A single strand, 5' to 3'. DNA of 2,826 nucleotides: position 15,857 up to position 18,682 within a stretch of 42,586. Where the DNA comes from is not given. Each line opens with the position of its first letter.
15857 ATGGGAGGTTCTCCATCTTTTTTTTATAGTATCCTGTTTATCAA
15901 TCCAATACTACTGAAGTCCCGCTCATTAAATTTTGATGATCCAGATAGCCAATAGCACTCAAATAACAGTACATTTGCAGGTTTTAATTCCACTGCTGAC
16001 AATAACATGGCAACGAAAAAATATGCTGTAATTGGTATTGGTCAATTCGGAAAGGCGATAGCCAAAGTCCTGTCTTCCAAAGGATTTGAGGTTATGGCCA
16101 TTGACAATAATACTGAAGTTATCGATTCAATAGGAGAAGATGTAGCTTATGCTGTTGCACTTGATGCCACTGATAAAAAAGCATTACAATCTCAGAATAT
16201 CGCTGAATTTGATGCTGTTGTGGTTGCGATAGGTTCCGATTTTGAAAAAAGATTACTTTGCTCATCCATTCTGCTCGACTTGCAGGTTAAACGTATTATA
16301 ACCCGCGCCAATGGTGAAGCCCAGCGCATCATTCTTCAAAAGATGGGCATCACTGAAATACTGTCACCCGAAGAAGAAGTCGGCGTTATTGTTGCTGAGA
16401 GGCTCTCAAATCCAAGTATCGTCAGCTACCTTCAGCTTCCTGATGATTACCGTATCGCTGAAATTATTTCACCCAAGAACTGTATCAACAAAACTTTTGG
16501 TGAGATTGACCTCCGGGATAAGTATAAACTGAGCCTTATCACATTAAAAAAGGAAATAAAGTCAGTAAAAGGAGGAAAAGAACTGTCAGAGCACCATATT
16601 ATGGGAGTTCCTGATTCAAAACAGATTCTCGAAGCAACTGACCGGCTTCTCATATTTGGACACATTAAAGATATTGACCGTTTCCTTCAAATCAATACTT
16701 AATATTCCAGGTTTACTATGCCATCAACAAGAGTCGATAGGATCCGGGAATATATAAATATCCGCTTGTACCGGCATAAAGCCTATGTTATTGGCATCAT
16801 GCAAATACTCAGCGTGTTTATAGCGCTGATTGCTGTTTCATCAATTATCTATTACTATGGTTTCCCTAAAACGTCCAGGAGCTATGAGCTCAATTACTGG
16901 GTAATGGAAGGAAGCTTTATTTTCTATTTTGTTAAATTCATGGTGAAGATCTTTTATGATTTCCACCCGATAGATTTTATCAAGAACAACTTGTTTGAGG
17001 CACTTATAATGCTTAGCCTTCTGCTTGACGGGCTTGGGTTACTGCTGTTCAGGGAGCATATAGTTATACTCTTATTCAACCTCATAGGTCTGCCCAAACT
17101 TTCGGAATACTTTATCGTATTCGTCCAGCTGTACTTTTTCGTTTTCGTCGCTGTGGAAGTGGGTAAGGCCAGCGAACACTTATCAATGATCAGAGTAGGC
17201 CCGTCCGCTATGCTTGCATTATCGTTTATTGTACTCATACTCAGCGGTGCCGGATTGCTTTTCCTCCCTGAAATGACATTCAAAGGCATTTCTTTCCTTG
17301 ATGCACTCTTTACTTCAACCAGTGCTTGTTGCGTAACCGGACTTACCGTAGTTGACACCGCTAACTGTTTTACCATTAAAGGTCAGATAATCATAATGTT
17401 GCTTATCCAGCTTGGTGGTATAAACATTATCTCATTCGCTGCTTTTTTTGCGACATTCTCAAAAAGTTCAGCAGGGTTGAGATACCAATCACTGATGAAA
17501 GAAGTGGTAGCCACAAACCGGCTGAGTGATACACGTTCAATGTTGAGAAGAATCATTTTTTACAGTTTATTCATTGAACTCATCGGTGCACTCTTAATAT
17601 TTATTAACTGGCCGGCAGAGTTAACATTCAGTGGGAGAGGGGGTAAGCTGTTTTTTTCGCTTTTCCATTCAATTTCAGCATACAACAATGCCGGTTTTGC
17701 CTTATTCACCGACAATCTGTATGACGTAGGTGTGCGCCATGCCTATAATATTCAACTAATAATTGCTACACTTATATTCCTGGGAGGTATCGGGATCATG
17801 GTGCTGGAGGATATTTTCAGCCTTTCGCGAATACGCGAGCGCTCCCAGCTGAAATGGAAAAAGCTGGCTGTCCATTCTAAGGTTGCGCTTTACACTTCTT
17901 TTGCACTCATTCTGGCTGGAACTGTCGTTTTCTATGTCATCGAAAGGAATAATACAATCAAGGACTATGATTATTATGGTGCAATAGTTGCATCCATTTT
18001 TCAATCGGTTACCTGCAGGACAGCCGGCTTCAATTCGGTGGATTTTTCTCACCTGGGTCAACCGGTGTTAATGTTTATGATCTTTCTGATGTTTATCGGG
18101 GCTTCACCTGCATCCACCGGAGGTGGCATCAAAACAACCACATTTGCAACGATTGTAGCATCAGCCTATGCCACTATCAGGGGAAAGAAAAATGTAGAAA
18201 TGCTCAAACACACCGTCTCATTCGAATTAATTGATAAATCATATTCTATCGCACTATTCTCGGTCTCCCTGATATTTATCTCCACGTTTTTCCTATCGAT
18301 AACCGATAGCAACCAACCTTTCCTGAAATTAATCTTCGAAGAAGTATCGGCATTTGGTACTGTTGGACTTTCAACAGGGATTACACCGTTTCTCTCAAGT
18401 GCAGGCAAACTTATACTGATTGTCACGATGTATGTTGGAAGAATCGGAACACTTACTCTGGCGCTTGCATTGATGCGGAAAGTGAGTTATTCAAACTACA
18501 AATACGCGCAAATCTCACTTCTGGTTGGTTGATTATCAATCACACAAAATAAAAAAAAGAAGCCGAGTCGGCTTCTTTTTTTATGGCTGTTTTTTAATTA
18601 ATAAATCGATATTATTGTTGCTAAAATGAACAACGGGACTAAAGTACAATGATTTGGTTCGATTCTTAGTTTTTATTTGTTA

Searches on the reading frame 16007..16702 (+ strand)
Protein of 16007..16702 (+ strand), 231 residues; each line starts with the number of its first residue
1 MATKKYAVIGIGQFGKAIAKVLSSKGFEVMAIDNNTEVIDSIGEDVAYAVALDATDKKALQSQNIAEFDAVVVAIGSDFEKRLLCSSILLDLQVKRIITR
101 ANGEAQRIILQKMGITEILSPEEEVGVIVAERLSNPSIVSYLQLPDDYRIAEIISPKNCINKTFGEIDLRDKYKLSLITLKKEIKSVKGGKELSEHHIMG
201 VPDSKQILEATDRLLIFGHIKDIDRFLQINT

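Call 11: search_protein_families(library=pfam, proteins=[window:16007-16702:+], max_evalue=0.01)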
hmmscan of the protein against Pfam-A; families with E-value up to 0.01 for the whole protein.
window:16007-16702:+ (231 aa): 16 families
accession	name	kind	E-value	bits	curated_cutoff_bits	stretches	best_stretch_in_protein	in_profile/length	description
PF02254.24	TrkA_N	-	3.9e-24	85.6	23.8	1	6-121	1-116/116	TrkA-N domain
PF01210.29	NAD_Gly3P_dh_N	-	2.5e-06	28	23.1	1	7-48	3-44/158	NAD-dependent glycerol-3-phosphate dehydrogenase N-terminus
PF02737.24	3HCDH_N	-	1.8e-05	25.2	22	1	7-59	3-55/180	3-hydroxyacyl-CoA dehydrogenase, NAD binding domain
PF03807.23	F420_oxidored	-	3e-05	25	21.6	1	5-76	1-68/94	NADP oxidoreductase coenzyme F420-dependent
PF02080.26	TrkA_C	-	3.9e-05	23.9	27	1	152-228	5-68/71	TrkA-C domain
PF13460.12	NAD_binding_10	-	5.2e-05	23.6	27.2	1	12-102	4-86/184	NAD(P)H-binding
PF03721.20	UDPG_MGDP_dh_N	-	0.00013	22.1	27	1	5-61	2-60/187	UDP-glucose/GDP-mannose dehydrogenase family, NAD binding domain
PF03446.21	NAD_binding_2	-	0.00014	22.3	21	1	6-75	2-63/161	NAD binding domain of 6-phosphogluconate dehydrogenase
PF01488.26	Shikimate_DH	-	0.00032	21.2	24.3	1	2-78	11-86/138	Shikimate / quinate 5-dehydrogenase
PF02826.25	2-Hacid_dh_C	-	0.00049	20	25.1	1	3-53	36-86/178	D-isomer specific 2-hydroxyacid dehydrogenase, NAD binding domain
PF03435.24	Sacchrp_dh_NADP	-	0.00057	20.7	25.1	1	8-76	3-77/129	Saccharopine dehydrogenase NADP binding domain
PF17836.7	PglD_N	-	0.001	20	23.4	1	7-79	3-69/78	PglD N-terminal domain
PF01370.27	Epimerase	-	0.0022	17.9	20.9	1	8-74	3-71/240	NAD dependent epimerase/dehydratase family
PF01408.29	GFO_IDH_MocA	-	0.004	18.3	24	0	5-81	2-76/120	Oxidoreductase family, NAD-binding Rossmann fold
PF21799.2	MurD-like_N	-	0.0058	17.3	27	0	4-76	1-68/88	Mur ligase MurD-like, N-terminal domain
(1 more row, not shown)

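Call 12: find_related_loci(query=window:16007-16699:+, collection=genome_contigs, flank=6000)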
Query window:16007-16699:+ (231 aa) in genome_contigs; peptide patterns used: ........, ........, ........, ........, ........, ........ (x = any residue, [..] = any of these).
198 stretches matched a pattern; 58 encode a relative of the query (tblastn E <= 1e-3); 58 distinct loci.
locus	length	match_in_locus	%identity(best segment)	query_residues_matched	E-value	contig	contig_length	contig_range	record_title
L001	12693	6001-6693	98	1-231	3e-151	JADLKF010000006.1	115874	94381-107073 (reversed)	MAG: Lentimicrobiaceae bacterium isolate DFE_LEN c_000000000263, whole genome shotgun sequence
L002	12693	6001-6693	96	1-231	2e-147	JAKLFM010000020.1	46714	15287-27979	MAG: Bacteroidetes bacterium isolate RA.bin16 RA.bin16_20, whole genome shotgun sequence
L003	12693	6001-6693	92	1-231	1e-142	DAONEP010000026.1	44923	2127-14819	MAG TPA_asm: Bacteroidales bacterium isolate AMR_MDS_3866 NODE_740_length_44923_cov_15.995609, whole genome shotgun sequ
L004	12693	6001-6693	81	1-231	8e-128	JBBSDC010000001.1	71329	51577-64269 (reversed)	MAG: Bacteroidales bacterium isolate metawrap_la6_60 metawrap_la6_60_K_1300854_L_71329_cov_11.2153, whole genome shotgun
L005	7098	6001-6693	81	1-231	2e-127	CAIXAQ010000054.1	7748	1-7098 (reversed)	MAG: uncultured Bacteroidales bacterium isolate LJ-5-9m_bin-0023 genome assembly, contig: bin-0023:054/995, whole genome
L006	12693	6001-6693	80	1-231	9e-127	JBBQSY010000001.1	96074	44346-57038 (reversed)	MAG: Bacteroidales bacterium isolate Co_metawrap_1788 Cmw_1788_k141_24894439_length_96074_cov_17.9558, whole genome shot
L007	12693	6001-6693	80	1-231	1e-126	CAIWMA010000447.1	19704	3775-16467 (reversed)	MAG: uncultured Bacteroidales bacterium isolate KR4_bin-0449 genome assembly, contig: bin-0449:447/593, whole genome sho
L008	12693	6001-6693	81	1-231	5e-127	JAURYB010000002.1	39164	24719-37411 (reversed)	MAG: Bacteroidales bacterium isolate E10_metabat.bin.71 E10_k141_553546, whole genome shotgun sequence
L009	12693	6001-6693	80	1-231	2e-126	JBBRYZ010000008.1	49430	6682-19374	MAG: Bacteroidales bacterium isolate metawrap_la5_11 metawrap_la5_11_K_959117_L_49430_cov_27.9945, whole genome shotgun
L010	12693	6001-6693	80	1-231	2e-126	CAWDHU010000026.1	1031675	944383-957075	MAG: uncultured Bacteroidales bacterium isolate MFD04716.bin.1.37 genome assembly, contig: contig_9775, whole genome sho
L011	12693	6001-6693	81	1-231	3e-126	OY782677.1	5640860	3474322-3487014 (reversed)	MAG: Bacteroidales bacterium isolate 20de20eb-1543-480f-a7de-dbc982fee115 genome assembly, chromosome: 1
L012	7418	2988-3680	80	1-231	1e-126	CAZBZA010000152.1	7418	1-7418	MAG TPA_asm: uncultured Lentimicrobiaceae bacterium isolate binchicken_co309_46 genome assembly, contig: NODE_6591_lengt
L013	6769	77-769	80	1-231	1e-126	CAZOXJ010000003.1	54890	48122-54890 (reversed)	MAG TPA_asm: uncultured Lentimicrobiaceae bacterium isolate SRP272421_co1_58 genome assembly, contig: NODE_927_length_54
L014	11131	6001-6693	80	1-231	1e-126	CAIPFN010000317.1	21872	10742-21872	MAG: uncultured Bacteroidales bacterium isolate MJ-time_bin-7144 genome assembly, contig: bin-7144:317/392, whole genome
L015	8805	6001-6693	81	1-231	2e-126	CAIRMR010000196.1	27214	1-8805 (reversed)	MAG: uncultured Bacteroidales bacterium isolate Loclat_bin-01022 genome assembly, contig: bin-01022:196/223, whole genom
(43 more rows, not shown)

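Call 28: search_protein_families(library=pfam, proteins=[L005:4367-4840:+, L014:1651-2136:+, L007:4949-5536:+, L014:3173-5476:-, L002:4569-5051:+], max_evalue=0.01)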
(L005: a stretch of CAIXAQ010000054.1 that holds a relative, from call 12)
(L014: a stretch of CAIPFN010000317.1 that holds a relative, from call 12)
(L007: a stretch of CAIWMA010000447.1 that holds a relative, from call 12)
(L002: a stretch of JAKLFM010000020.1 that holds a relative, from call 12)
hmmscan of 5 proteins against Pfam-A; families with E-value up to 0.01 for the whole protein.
L005:4367-4840:+ (157 aa): 0 families

L014:1651-2136:+ (161 aa): 0 families

L007:4949-5536:+ (195 aa): 4 families
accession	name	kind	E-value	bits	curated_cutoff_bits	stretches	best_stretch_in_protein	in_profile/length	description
PF04542.20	Sigma70_r2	-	1.8e-13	50.5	24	1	26-95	1-70/71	Sigma-70 region 2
PF08281.18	Sigma70_r4_2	-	4.9e-12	45.8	25.7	1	130-170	2-42/54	Sigma-70, region 4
PF04545.22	Sigma70_r4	-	5.4e-08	32.7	24.1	1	136-184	2-50/50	Sigma-70, region 4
PF07638.17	Sigma70_ECF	-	0.00047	20.5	21.1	1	53-178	54-175/185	ECF sigma factor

L014:3173-5476:- (767 aa): 2 families
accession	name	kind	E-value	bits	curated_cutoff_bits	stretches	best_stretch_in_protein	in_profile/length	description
PF07971.18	Glyco_hydro_92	-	6.3e-181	602.8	24.6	1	288-749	2-464/464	Glycosyl hydrolase family 92 catalytic domain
PF17678.7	Glyco_hydro_92N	-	3e-76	256.8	34.5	1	40-281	1-236/236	Glycosyl hydrolase family 92 N-terminal domain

L002:4569-5051:+ (160 aa): 0 families

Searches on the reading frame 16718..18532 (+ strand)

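Call 11: search_protein_families(library=pfam, proteins=[window:16718-18532:+], max_evalue=0.01)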
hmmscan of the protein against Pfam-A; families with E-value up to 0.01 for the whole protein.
window:16718-18532:+ (604 aa): 1 family
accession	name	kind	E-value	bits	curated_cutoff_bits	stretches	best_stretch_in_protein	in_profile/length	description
PF02386.22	TrkH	-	2.7e-55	188.2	27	1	165-586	38-491/502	Cation transport protein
